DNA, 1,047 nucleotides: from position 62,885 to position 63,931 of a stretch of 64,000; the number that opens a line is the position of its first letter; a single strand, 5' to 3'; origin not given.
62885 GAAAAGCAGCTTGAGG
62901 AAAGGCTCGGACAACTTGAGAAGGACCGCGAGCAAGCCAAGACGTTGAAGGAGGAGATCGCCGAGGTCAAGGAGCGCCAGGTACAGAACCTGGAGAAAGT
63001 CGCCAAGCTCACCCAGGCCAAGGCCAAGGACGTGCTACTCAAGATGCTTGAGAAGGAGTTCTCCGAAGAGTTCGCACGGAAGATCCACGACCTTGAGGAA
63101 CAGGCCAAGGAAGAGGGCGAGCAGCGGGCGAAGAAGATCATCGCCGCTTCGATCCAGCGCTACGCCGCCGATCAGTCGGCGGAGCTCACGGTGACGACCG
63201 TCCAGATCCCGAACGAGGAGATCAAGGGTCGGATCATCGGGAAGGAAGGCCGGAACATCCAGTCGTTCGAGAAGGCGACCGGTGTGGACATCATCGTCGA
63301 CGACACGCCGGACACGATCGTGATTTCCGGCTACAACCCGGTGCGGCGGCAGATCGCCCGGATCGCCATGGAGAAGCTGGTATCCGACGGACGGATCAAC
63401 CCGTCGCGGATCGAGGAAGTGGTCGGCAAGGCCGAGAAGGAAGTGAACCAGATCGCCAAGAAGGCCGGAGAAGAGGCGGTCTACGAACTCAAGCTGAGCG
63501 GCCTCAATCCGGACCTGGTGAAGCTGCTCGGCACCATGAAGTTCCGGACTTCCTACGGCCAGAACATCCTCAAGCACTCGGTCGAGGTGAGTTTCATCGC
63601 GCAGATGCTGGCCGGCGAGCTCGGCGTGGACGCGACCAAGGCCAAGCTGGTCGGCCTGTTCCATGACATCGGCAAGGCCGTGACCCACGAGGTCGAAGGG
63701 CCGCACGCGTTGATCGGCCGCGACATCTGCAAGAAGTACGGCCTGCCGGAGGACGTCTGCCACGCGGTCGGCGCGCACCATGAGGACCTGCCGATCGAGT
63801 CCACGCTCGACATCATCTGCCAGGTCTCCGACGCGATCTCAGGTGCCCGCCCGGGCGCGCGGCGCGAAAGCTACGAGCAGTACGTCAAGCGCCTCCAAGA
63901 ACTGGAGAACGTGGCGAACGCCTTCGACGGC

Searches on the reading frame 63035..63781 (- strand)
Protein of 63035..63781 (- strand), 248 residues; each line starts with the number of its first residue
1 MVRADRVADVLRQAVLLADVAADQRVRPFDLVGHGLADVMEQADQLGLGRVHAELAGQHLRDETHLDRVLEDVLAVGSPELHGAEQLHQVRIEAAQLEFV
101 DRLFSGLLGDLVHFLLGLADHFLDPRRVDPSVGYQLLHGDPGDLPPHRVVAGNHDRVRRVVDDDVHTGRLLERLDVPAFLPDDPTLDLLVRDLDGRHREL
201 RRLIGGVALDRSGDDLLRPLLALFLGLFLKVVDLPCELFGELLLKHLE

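Call 40: search_protein_families(library=pfam, proteins=[window:63038-63781:-], max_evalue=0.001)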
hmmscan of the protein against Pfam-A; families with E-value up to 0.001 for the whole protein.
window:63038-63781:- (248 aa): 0 families

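Call 83: find_encoding_contigs(protein=window:63035-63781:-, flank=10000, max_places=2)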
Protein window:63035-63781:- (248 aa): no gene with exactly this product is on record in the collection.
